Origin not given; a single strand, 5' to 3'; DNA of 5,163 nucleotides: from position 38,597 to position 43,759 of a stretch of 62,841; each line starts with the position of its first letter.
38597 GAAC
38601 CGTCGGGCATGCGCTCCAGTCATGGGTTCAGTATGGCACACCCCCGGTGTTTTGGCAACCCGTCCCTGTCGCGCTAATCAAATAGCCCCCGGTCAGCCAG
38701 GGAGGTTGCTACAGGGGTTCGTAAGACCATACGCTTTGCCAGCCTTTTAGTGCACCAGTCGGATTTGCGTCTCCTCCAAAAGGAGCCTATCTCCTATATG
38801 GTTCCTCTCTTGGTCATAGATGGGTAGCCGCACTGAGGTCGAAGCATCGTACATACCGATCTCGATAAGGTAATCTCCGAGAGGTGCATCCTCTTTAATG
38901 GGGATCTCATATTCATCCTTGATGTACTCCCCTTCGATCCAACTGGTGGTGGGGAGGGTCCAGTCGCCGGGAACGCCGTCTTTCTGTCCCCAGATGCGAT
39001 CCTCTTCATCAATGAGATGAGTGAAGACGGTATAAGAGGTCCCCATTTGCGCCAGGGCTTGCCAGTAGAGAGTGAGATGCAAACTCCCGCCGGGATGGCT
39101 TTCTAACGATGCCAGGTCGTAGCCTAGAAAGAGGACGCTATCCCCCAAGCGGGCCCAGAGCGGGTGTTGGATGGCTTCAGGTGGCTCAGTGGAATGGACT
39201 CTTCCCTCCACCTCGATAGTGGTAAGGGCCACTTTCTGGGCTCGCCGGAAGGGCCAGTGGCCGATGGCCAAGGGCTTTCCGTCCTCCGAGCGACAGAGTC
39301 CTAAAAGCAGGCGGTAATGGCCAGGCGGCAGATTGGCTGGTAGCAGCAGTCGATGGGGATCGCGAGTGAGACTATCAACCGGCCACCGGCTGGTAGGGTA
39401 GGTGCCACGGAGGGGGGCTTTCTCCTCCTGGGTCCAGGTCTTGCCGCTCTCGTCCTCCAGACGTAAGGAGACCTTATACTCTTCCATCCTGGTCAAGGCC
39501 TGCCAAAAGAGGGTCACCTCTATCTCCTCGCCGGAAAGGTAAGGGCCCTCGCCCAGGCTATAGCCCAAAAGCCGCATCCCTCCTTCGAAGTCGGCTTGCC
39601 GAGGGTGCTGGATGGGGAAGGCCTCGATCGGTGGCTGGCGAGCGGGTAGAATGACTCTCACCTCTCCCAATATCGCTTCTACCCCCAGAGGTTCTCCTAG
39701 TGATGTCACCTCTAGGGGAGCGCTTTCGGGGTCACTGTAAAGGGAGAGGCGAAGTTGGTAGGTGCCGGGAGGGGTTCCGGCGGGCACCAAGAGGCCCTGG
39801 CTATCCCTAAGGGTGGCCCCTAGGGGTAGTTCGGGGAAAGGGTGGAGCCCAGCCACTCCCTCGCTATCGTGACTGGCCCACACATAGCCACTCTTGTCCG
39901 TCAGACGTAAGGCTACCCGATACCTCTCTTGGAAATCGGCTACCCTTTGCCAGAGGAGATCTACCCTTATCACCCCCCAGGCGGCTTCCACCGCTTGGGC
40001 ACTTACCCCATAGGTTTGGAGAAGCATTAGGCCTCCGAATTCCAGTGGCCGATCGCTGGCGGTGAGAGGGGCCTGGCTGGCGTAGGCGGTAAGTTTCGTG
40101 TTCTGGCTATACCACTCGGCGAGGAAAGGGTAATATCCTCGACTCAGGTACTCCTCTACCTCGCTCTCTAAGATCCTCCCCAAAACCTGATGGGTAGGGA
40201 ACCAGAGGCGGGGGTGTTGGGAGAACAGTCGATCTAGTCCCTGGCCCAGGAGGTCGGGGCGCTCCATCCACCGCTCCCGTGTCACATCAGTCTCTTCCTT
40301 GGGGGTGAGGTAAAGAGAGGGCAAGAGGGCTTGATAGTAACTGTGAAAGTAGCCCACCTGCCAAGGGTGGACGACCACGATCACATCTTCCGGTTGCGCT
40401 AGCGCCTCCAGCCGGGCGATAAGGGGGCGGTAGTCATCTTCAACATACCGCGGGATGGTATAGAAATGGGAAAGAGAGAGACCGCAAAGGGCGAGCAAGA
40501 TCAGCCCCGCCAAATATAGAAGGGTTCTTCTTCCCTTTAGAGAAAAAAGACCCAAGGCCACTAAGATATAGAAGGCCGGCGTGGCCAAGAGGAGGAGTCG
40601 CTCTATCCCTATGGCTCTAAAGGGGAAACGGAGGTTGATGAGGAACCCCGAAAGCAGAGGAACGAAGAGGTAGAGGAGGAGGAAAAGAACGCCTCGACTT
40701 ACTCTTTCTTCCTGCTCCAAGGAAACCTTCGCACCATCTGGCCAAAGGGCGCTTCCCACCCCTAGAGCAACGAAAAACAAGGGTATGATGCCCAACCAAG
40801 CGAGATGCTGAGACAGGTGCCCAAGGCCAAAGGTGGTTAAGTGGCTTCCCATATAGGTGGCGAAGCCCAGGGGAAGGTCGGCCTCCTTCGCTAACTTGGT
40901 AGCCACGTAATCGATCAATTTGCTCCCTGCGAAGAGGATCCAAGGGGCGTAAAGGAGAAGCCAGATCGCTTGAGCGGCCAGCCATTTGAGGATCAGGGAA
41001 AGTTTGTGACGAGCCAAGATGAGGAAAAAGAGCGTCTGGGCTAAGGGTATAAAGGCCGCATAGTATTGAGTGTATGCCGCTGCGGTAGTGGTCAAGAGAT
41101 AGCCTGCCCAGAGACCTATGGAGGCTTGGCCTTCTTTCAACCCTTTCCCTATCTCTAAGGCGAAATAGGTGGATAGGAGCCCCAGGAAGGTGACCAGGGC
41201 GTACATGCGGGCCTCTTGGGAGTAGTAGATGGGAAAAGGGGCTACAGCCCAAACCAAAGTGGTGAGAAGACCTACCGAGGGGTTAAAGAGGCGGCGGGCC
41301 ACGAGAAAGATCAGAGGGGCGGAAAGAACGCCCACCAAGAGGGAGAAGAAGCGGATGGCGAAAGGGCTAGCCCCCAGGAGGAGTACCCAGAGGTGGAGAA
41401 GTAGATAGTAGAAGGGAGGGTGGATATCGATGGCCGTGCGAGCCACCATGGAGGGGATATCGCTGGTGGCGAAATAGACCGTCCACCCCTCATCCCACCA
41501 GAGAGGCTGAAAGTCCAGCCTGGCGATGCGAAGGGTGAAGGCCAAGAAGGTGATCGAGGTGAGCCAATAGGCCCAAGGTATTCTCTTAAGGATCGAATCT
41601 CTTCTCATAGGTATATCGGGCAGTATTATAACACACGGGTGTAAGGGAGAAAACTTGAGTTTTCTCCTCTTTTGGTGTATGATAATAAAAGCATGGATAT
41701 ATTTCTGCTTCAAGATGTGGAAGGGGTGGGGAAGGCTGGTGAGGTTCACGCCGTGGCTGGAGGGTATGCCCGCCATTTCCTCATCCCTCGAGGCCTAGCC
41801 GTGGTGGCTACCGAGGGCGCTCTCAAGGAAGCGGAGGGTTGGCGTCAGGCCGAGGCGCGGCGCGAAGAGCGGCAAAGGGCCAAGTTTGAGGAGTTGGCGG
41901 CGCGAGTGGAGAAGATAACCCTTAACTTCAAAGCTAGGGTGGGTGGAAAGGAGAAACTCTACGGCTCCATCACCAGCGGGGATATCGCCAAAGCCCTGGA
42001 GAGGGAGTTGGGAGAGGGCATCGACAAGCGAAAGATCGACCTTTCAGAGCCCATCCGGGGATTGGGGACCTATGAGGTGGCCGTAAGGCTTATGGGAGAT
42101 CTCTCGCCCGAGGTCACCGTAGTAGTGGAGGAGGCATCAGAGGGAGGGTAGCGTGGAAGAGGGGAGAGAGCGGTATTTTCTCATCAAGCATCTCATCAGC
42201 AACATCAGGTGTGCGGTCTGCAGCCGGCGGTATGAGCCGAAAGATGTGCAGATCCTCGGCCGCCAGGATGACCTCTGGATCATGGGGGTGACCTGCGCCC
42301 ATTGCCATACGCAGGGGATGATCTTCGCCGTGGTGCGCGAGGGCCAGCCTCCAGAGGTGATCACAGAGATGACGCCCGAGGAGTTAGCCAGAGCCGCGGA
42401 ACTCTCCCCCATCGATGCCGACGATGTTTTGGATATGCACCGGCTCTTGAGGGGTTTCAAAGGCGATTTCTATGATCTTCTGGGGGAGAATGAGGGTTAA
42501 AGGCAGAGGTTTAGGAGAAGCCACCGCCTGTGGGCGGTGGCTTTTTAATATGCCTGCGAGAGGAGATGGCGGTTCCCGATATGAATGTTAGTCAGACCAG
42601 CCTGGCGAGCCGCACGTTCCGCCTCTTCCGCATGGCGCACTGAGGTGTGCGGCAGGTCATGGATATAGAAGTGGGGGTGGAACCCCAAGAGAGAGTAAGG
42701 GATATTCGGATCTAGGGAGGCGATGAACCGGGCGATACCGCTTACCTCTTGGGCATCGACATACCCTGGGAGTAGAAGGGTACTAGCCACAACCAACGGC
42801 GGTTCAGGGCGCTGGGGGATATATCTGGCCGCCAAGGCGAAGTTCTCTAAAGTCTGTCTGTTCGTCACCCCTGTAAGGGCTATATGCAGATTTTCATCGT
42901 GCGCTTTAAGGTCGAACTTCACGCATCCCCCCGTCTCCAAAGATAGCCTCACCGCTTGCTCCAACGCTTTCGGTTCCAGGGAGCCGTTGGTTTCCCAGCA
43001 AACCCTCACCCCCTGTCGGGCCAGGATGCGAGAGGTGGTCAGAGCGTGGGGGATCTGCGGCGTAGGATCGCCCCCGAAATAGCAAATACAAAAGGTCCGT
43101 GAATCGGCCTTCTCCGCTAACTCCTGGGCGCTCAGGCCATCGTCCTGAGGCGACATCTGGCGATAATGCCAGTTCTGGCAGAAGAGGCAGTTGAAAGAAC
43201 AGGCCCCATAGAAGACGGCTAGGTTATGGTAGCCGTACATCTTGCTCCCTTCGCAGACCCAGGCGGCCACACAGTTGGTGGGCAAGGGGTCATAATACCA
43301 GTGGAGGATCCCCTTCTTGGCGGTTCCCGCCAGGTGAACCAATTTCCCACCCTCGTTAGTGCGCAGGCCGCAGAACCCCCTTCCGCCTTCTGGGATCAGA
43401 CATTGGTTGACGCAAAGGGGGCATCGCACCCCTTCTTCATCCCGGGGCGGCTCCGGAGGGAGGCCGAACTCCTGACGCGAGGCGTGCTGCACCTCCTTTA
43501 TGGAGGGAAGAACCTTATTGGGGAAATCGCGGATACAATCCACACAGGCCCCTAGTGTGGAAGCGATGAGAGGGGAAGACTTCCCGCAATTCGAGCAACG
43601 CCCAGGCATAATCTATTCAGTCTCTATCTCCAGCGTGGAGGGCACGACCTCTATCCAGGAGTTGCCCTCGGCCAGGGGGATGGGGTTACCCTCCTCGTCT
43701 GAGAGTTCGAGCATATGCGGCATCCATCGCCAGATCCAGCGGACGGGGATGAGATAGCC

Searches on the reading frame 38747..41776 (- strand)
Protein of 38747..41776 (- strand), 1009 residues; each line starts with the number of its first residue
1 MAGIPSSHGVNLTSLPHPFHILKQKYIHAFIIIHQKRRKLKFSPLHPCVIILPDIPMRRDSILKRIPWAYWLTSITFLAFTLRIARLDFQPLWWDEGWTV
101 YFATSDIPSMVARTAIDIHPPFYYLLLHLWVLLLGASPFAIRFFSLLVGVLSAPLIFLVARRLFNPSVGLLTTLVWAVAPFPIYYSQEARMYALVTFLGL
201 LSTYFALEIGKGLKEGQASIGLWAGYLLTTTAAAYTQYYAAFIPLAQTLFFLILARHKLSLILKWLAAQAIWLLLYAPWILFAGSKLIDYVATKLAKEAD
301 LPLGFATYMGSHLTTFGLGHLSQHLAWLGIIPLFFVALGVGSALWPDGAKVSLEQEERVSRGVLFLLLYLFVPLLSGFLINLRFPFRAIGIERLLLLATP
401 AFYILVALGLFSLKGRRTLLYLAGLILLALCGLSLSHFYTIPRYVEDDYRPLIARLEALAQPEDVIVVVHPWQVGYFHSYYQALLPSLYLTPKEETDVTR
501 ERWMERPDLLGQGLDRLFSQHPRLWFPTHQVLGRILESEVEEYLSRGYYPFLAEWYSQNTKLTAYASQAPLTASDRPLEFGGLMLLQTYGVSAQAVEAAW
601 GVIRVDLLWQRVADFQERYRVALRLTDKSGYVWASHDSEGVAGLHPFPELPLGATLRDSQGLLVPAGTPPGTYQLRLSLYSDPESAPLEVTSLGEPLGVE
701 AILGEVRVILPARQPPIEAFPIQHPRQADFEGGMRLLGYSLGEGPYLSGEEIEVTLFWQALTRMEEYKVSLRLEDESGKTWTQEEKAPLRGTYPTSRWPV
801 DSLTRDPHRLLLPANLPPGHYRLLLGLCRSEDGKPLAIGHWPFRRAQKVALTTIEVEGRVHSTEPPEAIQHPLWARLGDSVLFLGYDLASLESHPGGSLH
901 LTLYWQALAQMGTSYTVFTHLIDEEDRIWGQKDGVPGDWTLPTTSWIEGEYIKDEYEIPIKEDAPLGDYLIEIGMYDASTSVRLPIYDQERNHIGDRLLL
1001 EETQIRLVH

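Call 92: search_protein_families(library=pfam, proteins=[window:38747-41776:-], max_evalue=0.01)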
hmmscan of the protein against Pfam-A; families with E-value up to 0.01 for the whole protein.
window:38747-41776:- (1009 aa): 2 families
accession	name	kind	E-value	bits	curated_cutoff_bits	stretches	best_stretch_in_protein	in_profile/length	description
PF13231.12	PMT_2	-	7.6e-13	49.4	26.1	1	119-281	2-159/160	Dolichyl-phosphate-mannose-protein mannosyltransferase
PF21226.3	MalQ_N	-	0.0005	20.8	24.1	0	766-825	22-76/91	MalQ N-terminal beta sandwich domain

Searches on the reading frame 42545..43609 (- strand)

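Call 58: search_protein_families(library=pfam, proteins=[window:42545-43609:-], max_evalue=0.001)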
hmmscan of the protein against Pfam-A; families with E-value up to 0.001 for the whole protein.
window:42545-43609:- (354 aa): 1 family
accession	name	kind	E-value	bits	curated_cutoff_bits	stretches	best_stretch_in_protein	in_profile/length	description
PF04055.27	Radical_SAM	-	1.1e-14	55.3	29.5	1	133-286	3-157/166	Radical SAM superfamily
